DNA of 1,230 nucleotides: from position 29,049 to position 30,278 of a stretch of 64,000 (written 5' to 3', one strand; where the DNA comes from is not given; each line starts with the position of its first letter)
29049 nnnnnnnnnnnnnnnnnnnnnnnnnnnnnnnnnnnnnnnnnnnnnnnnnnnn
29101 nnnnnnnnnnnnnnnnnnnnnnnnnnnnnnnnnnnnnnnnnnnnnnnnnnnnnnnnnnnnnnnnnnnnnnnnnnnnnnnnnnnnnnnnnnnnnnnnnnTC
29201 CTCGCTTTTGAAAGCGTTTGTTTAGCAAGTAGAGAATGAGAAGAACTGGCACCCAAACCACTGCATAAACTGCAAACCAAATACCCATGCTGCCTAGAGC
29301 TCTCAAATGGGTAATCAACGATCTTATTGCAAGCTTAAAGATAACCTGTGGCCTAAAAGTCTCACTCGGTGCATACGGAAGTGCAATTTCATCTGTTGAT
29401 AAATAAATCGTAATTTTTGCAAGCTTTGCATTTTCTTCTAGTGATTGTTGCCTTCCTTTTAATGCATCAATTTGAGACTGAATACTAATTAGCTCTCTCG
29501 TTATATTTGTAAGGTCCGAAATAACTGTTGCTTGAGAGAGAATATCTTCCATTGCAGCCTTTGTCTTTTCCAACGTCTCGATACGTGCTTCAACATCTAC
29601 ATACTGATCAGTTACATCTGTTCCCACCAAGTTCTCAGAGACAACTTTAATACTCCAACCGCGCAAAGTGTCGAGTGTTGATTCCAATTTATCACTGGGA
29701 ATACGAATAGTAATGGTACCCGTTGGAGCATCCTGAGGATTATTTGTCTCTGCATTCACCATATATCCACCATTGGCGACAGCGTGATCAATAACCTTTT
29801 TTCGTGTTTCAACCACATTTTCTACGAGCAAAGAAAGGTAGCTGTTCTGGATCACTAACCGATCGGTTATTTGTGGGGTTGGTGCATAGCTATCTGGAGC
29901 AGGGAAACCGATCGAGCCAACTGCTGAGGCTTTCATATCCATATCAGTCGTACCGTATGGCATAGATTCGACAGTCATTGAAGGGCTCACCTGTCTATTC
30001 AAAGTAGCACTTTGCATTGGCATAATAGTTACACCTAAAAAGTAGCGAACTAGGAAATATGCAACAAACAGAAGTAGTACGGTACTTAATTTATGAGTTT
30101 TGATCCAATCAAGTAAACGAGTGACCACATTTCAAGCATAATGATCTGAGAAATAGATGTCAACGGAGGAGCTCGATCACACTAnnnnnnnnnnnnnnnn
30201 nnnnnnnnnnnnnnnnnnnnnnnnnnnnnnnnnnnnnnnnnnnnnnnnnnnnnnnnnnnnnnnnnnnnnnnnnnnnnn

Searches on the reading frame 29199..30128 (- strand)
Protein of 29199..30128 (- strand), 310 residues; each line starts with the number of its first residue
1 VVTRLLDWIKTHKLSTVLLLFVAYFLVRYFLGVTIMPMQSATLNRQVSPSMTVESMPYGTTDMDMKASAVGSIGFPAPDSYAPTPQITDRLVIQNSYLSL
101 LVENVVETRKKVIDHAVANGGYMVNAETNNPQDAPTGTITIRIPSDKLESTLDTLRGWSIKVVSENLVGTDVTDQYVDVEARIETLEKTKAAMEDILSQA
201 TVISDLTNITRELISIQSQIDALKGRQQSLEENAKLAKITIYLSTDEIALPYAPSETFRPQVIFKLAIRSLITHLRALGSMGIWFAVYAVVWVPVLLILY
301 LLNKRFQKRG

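Call 4: search_protein_families(library=pfam, proteins=[window:29199-30128:-], max_evalue=0.1)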
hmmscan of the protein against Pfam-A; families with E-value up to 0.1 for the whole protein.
window:29199-30128:- (310 aa): 4 families
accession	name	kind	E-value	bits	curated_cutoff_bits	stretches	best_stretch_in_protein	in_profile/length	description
PF14257.11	DUF4349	-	3.1e-41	141.5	27.7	1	90-300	1-209/213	Domain of unknown function (DUF4349)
PF15784.10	GPS2_interact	-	0.00065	20.5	27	1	194-236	24-66/92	G-protein pathway suppressor 2-interacting domain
PF16326.10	ABC_tran_CTD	-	0.00098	19.7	32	1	178-232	12-69/69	ABC transporter C-terminal domain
PF13949.11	ALIX_LYPXL_bnd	-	0.054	13.2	30.8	1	171-235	97-164/295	ALIX V-shaped domain binding to HIV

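Call 5: search_protein_families(library=ncbifam, proteins=[window:29199-30128:-], max_evalue=1)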
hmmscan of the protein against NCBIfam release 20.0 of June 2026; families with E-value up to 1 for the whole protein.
window:29199-30128:- (310 aa): 3 families
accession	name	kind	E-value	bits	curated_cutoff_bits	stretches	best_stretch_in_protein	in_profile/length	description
NF033872.1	SidA_fam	subfamily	0.0062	15.4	60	1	175-250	227-305/379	T4SS effector SidA family protein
NF003409.0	PRK04778.1-3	equivalog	0.01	14.6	562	1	174-241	447-505/570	septation ring formation regulator EzrA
NF008057.0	PRK10791.1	equivalog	0.096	12.4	297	1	120-202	80-161/164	peptidylprolyl isomerase B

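Call 10: find_related_loci(query=window:29199-30128:-, collection=metagenome_contigs, flank=5000)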
Query window:29199-30128:- (310 aa) in metagenome_contigs; peptide patterns used: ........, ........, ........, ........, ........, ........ (x = any residue, [..] = any of these).
209 stretches matched a pattern, but none encodes a relative of the query by tblastn (E <= 1e-3).

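Call 18: find_homologous_proteins(query=window:29199-30128:-, max_evalue=0.00001)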
Query window:29199-30128:- (310 aa): 1094 proteins with E <= 0.00001 among 2599 candidates; the best 120 are listed.
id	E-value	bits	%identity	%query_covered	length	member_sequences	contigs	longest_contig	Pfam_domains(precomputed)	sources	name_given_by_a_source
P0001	2.4e-195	665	100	100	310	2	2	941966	PF14257.12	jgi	-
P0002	2.1e-170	584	100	88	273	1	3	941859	PF14257.12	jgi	-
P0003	5.3e-112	392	59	100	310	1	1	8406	PF14257.12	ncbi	-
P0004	2.1e-108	380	61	100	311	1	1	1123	PF14257.12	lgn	-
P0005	1.0e-105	371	69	76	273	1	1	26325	PF14257.12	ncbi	-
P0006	1.1e-104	368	56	100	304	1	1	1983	PF14257.12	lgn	-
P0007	7.7e-104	365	63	85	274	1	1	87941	PF14257.12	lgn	-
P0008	4.0e-103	363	61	85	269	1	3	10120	PF14257.12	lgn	-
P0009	3.7e-101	356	59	95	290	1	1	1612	PF14257.12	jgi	jgi:hypothetical protein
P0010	5.0e-101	356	59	92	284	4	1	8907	PF14257.12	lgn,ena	-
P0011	6.5e-101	356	55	99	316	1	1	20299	PF14257.12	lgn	-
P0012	1.8e-99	351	54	99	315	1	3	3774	PF14257.12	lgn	-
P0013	1.9e-99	351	54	99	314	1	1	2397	PF14257.12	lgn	-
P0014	3.6e-99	350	55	98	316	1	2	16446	PF14257.12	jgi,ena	-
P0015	1.5e-98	348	54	99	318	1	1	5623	PF14257.12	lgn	-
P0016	1.2e-97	345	54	92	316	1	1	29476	PF14257.12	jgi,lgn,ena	-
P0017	1.8e-97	344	66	75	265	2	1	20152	PF14257.12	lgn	-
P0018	1.9e-97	344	53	99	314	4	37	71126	PF14257.12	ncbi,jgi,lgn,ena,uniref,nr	ncbi:hypothetical protein A2865_02775 [Candidatus Woesebacteria bacterium RIFCSPHIGHO2_01_FULL_39_17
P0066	3.3e-92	327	64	76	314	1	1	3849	PF14257.12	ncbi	-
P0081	3.6e-91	324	61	75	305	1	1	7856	PF14257.12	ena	-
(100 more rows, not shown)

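Call 19: find_encoding_contigs(protein=P0005, flank=4000, max_places=1)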
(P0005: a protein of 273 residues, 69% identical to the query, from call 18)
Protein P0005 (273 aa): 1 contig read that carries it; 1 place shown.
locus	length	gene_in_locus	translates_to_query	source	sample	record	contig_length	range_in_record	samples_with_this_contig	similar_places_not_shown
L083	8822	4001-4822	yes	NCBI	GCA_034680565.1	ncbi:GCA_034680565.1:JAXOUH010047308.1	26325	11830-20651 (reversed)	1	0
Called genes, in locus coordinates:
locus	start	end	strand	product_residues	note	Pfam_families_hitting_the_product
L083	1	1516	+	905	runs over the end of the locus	PF07517:SecA_DEAD, PF01043:SecA_PP_bind, PF21090:P-loop_SecA, PF07516:SecA_SW, PF02810:SEC-C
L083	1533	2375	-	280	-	-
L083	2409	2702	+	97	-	-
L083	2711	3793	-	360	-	-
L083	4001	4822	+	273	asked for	PF14257:DUF4349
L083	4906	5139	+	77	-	-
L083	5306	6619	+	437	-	PF09852:DUF2079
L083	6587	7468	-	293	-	PF04794:YdjC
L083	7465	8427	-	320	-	PF00535:Glycos_transf_2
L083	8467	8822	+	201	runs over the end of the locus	PF00730:HhH-GPD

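Call 20: find_encoding_contigs(protein=P0007, flank=4000, max_places=1)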
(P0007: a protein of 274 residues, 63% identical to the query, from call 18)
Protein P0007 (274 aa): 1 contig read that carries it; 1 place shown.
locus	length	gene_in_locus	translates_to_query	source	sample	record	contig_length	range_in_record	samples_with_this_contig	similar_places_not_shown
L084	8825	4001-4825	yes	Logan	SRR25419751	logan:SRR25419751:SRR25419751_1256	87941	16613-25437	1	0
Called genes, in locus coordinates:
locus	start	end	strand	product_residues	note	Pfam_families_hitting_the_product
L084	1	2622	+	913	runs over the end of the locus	PF07517:SecA_DEAD, PF01043:SecA_PP_bind, PF21090:P-loop_SecA, PF07516:SecA_SW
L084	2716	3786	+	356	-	-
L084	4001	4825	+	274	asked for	PF14257:DUF4349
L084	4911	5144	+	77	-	-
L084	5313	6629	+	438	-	PF09852:DUF2079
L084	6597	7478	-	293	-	PF04794:YdjC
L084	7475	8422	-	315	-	PF00535:Glycos_transf_2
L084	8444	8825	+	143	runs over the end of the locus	PF09945:DUF2177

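Call 21: find_encoding_contigs(protein=P0017, flank=4000, max_places=1)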
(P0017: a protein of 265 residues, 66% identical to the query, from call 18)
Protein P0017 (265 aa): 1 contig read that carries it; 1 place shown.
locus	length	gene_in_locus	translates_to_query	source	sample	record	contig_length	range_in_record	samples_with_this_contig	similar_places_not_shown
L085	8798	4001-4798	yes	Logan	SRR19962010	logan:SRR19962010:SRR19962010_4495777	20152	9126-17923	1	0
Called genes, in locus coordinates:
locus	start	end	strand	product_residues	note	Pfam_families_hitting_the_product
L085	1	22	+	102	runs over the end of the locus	-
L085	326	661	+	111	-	-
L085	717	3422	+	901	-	PF07517:SecA_DEAD, PF01043:SecA_PP_bind, PF21090:P-loop_SecA, PF07516:SecA_SW, PF02810:SEC-C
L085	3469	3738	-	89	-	-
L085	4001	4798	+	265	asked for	PF14257:DUF4349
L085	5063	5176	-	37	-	-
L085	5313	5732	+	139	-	PF09945:DUF2177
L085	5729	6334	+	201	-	PF00730:HhH-GPD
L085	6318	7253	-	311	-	PF17125:Methyltr_RsmF_N, PF22458:RsmF-B_ferredox (weak), PF01189:Methyltr_RsmB-F, PF01728:FtsJ (weak), PF13847:Methyltransf_31 (weak)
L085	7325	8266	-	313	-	PF00041:fn3, PF13620:CarboxypepD_reg (faint)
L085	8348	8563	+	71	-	PF02416:TatA_B_E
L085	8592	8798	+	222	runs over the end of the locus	PF00902:TatC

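Call 27: find_encoding_contigs(protein=P0003, flank=4000, max_places=1)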
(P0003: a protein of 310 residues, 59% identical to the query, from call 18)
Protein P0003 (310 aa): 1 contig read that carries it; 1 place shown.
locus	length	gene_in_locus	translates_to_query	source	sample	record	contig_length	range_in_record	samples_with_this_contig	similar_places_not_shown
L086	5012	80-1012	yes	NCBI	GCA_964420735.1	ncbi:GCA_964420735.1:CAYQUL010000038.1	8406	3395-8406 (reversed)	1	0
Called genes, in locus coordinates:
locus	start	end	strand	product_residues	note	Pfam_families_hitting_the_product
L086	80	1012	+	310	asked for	PF14257:DUF4349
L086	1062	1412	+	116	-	-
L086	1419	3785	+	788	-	-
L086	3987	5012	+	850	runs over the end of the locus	PF00690:Cation_ATPase_N, PF00122:E1-E2_ATPase, PF00702:Hydrolase, PF13246:Cation_ATPase, PF00689:Cation_ATPase_C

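Call 28: find_encoding_contigs(protein=P0008, flank=4000, max_places=1)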
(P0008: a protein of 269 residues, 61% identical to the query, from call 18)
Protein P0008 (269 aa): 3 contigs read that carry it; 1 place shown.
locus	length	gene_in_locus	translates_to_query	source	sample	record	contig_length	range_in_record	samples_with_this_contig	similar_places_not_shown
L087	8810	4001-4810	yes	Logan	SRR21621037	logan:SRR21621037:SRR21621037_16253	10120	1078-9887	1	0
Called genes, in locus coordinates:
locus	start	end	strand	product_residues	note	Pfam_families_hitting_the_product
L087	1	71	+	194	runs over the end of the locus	-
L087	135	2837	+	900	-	PF07517:SecA_DEAD, PF01043:SecA_PP_bind, PF21090:P-loop_SecA, PF07516:SecA_SW, PF02810:SEC-C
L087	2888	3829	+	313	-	-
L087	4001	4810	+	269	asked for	PF14257:DUF4349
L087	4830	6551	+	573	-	PF02683:DsbD_TM, PF00578:AhpC-TSA, PF08534:Redoxin, PF13905:Thioredoxin_8, PF17991:Thioredoxin_10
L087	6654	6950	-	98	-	-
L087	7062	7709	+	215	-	PF00730:HhH-GPD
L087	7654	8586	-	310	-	PF17125:Methyltr_RsmF_N, PF22458:RsmF-B_ferredox, PF01189:Methyltr_RsmB-F, PF13847:Methyltransf_31 (faint)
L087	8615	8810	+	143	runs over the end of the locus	?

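Call 29: find_encoding_contigs(protein=P0011, flank=4000, max_places=1)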
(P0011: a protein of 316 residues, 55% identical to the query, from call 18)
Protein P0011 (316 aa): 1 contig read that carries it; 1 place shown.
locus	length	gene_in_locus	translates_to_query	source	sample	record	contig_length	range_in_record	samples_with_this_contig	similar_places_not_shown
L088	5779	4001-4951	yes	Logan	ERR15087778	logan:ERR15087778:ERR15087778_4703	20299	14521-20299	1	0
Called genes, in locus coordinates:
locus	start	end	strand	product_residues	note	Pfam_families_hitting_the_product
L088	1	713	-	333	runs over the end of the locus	PF00294:PfkB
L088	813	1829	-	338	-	PF00274:Glycolytic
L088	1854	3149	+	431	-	PF13231:PMT_2 (weak)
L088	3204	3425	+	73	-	-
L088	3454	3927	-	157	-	-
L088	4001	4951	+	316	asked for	PF14257:DUF4349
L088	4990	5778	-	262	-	?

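Call 31: find_encoding_contigs(protein=P0066, flank=4000, max_places=1)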
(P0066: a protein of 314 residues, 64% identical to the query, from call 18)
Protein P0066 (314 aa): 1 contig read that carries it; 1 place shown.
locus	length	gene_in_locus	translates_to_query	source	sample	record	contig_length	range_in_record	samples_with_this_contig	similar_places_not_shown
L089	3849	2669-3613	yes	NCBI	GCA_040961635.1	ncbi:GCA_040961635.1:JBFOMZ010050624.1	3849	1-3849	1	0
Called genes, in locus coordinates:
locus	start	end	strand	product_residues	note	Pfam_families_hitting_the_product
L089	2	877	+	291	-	?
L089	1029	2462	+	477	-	PF02366:PMT, PF16192:PMT_4TMC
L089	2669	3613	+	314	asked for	PF14257:DUF4349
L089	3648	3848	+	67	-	?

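Call 32: find_encoding_contigs(protein=P0081, flank=4000, max_places=1)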
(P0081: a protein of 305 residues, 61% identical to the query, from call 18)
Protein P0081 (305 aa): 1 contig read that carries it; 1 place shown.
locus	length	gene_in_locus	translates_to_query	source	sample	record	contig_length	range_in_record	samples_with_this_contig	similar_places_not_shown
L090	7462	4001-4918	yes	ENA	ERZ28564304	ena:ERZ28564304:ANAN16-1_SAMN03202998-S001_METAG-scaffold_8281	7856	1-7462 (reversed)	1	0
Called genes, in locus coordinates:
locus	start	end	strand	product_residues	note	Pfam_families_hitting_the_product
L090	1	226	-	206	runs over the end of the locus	?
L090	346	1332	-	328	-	PF00389:2-Hacid_dh, PF03446:NAD_binding_2 (faint), PF07991:KARI_N (faint), PF02826:2-Hacid_dh_C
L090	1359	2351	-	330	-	PF00294:PfkB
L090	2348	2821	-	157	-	PF00274:Glycolytic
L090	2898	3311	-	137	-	-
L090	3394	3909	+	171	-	-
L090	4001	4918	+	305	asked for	PF14257:DUF4349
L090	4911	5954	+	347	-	-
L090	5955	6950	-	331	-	PF02779:Transket_pyr, PF02780:Transketolase_C, PF22613:Transketolase_C_1 (faint)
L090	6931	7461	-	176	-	?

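Call 91: find_encoding_contigs(protein=P0018, flank=8000, max_places=1)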
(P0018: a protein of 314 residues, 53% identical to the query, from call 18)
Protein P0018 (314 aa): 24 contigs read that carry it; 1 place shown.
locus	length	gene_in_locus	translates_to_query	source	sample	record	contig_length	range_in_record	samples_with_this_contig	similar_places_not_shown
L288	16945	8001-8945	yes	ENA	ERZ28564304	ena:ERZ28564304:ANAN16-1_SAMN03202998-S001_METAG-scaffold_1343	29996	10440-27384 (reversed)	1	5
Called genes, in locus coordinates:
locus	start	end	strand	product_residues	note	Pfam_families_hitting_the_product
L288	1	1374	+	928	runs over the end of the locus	PF00912:Transgly, PF00905:Transpeptidase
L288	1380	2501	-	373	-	PF13354:Beta-lactamase2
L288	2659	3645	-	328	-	PF00389:2-Hacid_dh, PF03446:NAD_binding_2 (faint), PF02826:2-Hacid_dh_C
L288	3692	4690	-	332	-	PF00294:PfkB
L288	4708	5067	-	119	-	PF05635:23S_rRNA_IVP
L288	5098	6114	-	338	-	PF00274:Glycolytic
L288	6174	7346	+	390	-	PF13231:PMT_2 (weak)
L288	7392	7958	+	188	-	-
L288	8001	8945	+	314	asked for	PF14257:DUF4349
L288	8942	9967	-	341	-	PF02779:Transket_pyr, PF02780:Transketolase_C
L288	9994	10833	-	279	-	PF00456:Transketolase_N, PF13292:DXP_synthase_N, PF00676:E1_dh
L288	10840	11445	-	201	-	PF18306:LDcluster4, PF03641:Lysine_decarbox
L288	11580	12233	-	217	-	PF00834:Ribul_P_3_epim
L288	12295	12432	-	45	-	-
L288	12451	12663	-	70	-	PF05635:23S_rRNA_IVP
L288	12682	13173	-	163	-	PF00782:DSPc, PF14566:PTPlike_phytase (faint), PF22784:PTP-SAK, PF22785:Tc-R-P, PF22741:PTP-NADK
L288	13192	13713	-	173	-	-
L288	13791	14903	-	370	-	PF00044:Gp_dh_N, PF02800:Gp_dh_C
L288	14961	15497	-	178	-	-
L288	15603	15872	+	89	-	-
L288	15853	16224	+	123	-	-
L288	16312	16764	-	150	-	-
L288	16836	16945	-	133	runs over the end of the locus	-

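Call 92: find_encoding_contigs(protein=P0016, flank=8000, max_places=1)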
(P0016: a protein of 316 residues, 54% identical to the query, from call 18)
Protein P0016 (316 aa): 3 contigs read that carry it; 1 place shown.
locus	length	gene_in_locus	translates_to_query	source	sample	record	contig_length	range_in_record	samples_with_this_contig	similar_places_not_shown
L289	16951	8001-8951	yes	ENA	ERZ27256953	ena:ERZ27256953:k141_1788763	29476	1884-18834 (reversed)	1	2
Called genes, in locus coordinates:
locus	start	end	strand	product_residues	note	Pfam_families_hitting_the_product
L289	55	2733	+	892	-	PF00912:Transgly, PF00905:Transpeptidase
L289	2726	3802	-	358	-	PF13354:Beta-lactamase2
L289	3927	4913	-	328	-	PF00389:2-Hacid_dh, PF02826:2-Hacid_dh_C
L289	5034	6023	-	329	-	PF00294:PfkB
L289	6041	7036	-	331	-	PF00274:Glycolytic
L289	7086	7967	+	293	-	-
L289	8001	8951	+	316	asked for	PF14257:DUF4349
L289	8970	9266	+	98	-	PF27854:Heavy_Cys_CGP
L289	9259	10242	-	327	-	PF02779:Transket_pyr, PF02780:Transketolase_C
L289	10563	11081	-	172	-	-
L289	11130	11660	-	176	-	PF00293:NUDIX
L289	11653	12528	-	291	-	PF00456:Transketolase_N, PF13292:DXP_synthase_N (faint)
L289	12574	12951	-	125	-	PF13366:PDDEXK_3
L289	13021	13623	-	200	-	PF18306:LDcluster4, PF03641:Lysine_decarbox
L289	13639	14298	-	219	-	PF00834:Ribul_P_3_epim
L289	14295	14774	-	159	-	PF00782:DSPc, PF22784:PTP-SAK (weak), PF22785:Tc-R-P, PF22741:PTP-NADK (weak)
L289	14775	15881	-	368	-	PF00044:Gp_dh_N, PF02800:Gp_dh_C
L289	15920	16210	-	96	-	PF05635:23S_rRNA_IVP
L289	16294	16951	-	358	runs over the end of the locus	PF00162:PGK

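Call 93: find_encoding_contigs(protein=P0010, flank=8000, max_places=1)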
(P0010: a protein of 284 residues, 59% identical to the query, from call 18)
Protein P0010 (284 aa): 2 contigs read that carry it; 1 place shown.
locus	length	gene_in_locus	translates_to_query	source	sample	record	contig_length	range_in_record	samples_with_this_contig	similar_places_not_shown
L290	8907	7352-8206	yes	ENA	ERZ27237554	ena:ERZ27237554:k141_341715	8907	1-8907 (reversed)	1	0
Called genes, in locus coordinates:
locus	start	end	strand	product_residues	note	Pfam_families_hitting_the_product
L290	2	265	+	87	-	?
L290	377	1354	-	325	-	PF02540:NAD_synthase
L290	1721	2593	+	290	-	-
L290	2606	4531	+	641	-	-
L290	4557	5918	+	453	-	-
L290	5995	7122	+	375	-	-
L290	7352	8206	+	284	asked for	PF14257:DUF4349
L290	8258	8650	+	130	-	-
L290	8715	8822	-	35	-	-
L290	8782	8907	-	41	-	?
